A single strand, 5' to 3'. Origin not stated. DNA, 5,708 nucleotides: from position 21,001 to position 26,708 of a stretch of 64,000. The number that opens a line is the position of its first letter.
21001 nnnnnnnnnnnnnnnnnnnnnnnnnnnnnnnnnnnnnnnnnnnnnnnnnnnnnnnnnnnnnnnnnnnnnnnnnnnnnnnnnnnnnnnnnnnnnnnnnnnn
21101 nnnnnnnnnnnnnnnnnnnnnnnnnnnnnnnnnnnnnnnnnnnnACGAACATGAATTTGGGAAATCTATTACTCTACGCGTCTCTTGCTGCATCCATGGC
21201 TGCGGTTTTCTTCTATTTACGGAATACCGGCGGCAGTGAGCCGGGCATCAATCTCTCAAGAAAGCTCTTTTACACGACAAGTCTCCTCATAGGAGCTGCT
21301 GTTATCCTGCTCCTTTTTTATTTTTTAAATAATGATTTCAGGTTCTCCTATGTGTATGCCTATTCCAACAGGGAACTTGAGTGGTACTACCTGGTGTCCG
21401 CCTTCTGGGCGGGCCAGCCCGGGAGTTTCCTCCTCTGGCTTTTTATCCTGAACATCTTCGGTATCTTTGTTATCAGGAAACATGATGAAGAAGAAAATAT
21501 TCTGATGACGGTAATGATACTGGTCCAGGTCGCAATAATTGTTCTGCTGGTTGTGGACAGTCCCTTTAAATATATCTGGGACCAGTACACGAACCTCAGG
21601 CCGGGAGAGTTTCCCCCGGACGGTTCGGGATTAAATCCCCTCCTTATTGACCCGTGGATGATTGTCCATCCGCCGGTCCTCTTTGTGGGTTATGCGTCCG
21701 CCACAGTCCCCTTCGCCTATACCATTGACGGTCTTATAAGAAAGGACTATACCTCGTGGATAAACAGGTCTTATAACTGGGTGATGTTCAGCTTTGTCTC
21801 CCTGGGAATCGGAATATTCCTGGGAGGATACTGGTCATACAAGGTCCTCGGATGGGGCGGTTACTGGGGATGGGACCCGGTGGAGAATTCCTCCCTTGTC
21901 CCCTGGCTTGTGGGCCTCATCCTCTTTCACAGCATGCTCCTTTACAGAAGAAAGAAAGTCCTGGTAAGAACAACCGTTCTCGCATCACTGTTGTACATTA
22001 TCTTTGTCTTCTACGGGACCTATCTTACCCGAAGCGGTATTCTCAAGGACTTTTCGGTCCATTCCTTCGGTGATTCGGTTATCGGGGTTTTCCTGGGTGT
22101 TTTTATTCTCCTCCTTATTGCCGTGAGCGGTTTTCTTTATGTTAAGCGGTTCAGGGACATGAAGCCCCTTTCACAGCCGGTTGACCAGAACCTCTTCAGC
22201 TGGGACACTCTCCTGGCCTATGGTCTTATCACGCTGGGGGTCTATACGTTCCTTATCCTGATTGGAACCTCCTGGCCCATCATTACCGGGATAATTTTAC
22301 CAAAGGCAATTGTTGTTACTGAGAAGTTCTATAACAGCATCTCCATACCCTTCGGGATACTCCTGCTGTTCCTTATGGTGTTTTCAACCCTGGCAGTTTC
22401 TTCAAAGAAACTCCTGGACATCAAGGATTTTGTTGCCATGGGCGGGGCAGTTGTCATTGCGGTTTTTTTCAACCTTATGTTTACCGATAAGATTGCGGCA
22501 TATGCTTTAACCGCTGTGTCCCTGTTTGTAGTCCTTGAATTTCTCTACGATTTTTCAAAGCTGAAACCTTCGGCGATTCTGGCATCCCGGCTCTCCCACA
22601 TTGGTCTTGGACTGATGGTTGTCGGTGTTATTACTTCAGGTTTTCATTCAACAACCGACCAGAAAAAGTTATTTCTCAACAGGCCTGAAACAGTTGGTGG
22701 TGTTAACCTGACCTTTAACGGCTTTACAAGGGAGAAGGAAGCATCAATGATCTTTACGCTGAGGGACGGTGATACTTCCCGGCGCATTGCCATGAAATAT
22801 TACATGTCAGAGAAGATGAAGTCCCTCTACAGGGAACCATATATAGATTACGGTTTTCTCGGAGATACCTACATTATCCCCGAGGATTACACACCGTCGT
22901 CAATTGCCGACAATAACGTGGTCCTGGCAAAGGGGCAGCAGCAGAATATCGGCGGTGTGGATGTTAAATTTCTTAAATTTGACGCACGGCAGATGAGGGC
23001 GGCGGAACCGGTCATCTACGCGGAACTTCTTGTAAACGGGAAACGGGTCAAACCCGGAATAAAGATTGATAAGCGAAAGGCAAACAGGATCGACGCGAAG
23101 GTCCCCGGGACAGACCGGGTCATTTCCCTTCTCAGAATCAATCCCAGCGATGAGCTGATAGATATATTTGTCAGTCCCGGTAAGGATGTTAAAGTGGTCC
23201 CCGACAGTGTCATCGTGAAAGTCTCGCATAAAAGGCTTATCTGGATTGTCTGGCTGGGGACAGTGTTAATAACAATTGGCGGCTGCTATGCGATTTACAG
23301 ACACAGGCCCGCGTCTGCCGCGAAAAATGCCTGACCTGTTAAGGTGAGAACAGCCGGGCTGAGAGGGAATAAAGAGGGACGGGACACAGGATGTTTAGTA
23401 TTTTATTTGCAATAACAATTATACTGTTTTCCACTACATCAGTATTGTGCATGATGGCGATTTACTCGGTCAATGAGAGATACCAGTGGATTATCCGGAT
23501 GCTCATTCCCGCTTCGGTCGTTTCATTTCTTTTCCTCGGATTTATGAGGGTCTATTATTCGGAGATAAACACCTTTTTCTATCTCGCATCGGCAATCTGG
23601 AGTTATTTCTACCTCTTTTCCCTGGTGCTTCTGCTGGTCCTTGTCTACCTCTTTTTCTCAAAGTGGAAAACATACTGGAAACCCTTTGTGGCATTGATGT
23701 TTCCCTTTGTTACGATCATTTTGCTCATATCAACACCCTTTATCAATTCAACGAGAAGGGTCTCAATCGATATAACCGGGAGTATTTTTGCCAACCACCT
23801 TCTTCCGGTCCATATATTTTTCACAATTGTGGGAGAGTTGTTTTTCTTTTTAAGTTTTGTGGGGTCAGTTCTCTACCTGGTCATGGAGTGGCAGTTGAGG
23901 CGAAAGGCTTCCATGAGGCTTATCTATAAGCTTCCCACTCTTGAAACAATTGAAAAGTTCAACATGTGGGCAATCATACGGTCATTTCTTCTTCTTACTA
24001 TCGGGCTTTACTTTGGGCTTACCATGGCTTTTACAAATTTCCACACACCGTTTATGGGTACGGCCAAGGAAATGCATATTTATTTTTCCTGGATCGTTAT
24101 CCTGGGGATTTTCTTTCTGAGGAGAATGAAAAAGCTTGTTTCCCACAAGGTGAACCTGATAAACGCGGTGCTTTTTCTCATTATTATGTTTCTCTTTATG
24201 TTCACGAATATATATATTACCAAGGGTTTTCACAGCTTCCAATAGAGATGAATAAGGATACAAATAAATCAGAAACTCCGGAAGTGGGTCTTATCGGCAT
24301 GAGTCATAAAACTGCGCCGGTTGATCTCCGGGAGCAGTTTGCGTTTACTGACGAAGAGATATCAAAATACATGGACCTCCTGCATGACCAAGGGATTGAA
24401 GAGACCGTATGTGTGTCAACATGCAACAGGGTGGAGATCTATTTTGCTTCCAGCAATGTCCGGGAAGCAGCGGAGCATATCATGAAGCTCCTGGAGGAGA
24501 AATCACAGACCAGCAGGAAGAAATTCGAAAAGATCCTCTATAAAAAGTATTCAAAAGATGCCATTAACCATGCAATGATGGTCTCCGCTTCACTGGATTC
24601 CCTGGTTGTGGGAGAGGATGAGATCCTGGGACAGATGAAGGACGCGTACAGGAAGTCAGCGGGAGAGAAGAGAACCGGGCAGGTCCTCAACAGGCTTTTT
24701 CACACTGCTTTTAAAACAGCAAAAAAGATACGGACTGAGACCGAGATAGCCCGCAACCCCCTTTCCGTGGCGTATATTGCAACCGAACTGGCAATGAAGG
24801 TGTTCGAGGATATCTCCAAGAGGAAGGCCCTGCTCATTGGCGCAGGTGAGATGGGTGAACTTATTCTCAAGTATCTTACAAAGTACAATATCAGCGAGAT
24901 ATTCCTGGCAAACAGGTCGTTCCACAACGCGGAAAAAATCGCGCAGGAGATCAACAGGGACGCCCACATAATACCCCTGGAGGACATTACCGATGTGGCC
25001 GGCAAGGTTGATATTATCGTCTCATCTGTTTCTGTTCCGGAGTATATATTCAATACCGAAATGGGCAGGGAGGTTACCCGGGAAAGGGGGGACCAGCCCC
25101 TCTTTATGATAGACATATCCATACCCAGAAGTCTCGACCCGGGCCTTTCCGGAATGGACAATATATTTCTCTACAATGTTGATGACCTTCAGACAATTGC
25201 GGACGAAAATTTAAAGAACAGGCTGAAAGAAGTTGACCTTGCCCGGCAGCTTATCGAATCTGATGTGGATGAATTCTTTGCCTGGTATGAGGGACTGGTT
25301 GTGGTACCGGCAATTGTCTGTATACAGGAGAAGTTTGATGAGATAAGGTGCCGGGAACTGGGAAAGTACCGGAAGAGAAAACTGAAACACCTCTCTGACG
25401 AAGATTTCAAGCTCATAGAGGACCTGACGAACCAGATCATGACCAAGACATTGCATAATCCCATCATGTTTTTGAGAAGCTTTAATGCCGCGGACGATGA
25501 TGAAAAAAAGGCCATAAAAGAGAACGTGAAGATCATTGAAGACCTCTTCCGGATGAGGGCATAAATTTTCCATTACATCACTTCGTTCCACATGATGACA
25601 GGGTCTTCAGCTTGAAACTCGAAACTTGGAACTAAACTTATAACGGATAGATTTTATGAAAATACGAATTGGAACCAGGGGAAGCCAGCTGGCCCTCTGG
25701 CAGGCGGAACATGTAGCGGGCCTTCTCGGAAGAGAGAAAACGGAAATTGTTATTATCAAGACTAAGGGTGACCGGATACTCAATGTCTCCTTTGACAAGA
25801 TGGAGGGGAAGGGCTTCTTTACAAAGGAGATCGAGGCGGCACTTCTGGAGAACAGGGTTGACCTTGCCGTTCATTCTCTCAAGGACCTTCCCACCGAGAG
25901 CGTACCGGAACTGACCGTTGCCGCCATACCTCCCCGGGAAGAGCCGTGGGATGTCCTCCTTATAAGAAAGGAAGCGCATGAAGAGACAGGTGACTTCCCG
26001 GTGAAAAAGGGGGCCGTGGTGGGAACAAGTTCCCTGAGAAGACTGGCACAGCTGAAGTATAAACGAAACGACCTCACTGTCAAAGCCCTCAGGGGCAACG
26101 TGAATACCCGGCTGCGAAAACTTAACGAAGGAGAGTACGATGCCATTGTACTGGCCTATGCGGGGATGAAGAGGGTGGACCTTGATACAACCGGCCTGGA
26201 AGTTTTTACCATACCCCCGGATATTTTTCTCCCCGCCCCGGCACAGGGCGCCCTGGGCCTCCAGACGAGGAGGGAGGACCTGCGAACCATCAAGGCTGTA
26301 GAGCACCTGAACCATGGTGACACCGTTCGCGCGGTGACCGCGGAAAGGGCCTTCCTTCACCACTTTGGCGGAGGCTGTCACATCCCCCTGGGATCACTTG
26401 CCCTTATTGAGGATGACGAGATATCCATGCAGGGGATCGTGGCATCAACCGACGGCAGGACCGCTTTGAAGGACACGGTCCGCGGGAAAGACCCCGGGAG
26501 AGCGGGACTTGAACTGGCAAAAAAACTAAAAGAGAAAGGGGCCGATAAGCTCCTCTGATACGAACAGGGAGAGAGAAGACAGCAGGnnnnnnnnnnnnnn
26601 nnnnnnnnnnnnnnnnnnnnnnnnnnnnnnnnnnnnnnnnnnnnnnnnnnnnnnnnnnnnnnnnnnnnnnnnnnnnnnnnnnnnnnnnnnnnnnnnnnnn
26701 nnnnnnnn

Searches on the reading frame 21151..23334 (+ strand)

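Call 24: search_protein_families(library=pfam, proteins=[window:21151-23334:+], max_evalue=0.00001)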
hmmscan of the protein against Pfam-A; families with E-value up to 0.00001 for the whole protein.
window:21151-23334:+ (727 aa): 2 families
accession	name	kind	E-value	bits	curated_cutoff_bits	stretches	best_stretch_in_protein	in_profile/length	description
PF01578.25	Cytochrom_C_asm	-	4.1e-30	105.5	29.9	1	88-295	3-206/212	Cytochrome C assembly protein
PF16327.10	CcmF_C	-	9.2e-17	61.7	28.7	1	318-529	3-229/323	Cytochrome c-type biogenesis protein CcmF C-terminal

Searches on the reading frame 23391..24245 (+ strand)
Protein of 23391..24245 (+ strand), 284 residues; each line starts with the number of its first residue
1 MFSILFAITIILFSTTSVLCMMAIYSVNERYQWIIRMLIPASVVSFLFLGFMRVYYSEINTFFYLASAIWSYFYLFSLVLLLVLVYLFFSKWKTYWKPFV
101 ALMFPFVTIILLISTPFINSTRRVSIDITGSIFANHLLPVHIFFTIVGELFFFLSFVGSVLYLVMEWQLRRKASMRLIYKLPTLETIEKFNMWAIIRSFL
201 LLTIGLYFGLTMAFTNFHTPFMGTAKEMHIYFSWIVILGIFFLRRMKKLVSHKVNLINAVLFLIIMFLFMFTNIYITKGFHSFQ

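Call 24: search_protein_families(library=pfam, proteins=[window:23391-24245:+], max_evalue=0.00001)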
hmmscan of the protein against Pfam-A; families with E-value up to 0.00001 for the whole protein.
window:23391-24245:+ (284 aa): 1 family
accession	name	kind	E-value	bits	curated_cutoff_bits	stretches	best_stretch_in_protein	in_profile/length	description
PF01578.25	Cytochrom_C_asm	-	4.7e-07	30.1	29.9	1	75-275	8-207/212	Cytochrome C assembly protein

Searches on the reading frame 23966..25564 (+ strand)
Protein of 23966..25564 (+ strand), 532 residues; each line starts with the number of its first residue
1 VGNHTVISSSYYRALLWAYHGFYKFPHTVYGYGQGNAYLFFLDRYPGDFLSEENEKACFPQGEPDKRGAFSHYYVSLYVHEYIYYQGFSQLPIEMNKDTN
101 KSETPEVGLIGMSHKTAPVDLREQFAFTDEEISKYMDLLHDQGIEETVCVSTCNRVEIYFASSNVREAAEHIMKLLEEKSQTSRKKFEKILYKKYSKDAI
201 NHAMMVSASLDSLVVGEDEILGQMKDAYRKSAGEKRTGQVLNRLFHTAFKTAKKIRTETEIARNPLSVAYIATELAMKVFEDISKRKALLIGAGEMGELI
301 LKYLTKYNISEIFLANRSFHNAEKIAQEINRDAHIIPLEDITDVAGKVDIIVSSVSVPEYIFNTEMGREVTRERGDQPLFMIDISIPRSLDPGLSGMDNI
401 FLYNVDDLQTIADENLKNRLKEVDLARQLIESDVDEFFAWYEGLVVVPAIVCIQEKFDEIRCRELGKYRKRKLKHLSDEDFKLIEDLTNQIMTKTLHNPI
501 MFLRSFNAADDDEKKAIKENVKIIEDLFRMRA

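Call 26: search_protein_families(library=pfam, proteins=[window:23966-25564:+], max_evalue=0.0001)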
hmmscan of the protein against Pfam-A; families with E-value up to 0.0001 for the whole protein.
window:23966-25564:+ (532 aa): 4 families
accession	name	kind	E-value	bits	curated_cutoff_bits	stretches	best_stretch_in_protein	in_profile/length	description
PF05201.20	GlutR_N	-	3.9e-51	173.2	27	1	110-259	1-151/151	Glutamyl-tRNAGlu reductase, N-terminal domain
PF01488.26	Shikimate_DH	-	7.7e-37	126.9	24.3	1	274-411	1-138/138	Shikimate / quinate 5-dehydrogenase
PF00745.25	GlutR_dimer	-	1.1e-19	71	22.9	1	426-529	2-98/99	Glutamyl-tRNAGlu reductase, dimerisation domain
PF03807.23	F420_oxidored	-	9.1e-05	23.4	21.6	0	290-359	4-71/94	NADP oxidoreductase coenzyme F420-dependent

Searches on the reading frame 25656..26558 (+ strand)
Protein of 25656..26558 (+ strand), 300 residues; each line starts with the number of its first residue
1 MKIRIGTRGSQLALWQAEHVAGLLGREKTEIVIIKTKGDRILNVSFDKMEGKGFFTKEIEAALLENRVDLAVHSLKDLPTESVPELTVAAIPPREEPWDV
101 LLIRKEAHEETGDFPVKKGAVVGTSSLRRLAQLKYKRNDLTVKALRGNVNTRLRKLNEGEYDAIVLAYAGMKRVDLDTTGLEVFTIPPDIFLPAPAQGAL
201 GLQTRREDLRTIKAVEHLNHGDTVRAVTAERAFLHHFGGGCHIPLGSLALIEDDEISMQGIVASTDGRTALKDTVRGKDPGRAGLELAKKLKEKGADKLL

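Call 24: search_protein_families(library=pfam, proteins=[window:25656-26558:+], max_evalue=0.00001)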
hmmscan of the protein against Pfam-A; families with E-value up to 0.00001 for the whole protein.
window:25656-26558:+ (300 aa): 2 families
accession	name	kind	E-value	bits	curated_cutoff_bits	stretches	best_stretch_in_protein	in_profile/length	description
PF01379.25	Porphobil_deam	-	4.1e-76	255.6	22.1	1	3-211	1-205/207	Porphobilinogen deaminase, dipyromethane cofactor binding domain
PF03900.20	Porphobil_deamC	-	1e-16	61.5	26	1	226-292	3-73/74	Porphobilinogen deaminase, C-terminal domain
